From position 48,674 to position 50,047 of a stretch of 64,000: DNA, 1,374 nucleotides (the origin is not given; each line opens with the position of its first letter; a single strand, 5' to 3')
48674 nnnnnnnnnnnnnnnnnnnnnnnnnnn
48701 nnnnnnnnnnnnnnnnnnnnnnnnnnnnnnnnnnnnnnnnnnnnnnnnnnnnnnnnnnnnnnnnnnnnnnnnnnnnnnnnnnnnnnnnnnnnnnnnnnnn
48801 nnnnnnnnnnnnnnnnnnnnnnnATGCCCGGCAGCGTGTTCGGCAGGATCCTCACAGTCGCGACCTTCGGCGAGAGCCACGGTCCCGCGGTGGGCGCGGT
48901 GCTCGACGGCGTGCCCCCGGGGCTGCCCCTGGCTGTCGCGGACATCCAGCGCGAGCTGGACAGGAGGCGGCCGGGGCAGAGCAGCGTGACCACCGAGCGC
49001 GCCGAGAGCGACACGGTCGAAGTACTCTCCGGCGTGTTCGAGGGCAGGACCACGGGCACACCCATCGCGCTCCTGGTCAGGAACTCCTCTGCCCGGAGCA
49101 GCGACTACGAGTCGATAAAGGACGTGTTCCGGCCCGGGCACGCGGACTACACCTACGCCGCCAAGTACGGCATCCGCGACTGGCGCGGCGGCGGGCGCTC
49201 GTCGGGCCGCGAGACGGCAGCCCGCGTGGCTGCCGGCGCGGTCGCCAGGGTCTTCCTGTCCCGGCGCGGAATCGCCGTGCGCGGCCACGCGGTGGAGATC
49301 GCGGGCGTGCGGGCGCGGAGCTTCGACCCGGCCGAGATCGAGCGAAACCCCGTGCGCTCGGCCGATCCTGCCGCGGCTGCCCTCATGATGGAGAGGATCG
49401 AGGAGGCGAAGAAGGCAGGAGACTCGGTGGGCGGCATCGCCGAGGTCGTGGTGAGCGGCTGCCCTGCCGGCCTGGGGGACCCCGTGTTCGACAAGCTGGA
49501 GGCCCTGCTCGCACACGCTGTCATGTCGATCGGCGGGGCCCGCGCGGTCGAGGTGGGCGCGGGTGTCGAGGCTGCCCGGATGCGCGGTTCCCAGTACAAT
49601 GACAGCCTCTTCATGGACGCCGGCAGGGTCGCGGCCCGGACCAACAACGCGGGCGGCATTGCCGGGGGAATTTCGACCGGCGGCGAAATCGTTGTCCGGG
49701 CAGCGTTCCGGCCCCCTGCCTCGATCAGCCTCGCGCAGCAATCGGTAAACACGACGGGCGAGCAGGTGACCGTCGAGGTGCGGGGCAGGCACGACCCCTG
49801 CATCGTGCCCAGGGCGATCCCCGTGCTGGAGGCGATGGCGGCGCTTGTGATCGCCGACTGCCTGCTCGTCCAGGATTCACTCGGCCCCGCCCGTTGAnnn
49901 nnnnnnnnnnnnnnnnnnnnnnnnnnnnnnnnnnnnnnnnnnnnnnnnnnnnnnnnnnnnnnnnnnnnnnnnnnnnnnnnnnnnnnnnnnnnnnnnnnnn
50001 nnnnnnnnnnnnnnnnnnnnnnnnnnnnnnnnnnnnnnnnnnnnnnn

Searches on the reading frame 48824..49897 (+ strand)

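Call 26: search_protein_families(library=pfam, proteins=[window:48824-49897:+], max_evalue=0.001)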
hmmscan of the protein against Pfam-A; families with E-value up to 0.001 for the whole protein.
window:48824-49897:+ (357 aa): 1 family
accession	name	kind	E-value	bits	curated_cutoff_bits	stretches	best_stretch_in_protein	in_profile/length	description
PF01264.26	Chorismate_synt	-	6.2e-137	456.1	27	1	10-348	1-327/327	Chorismate synthase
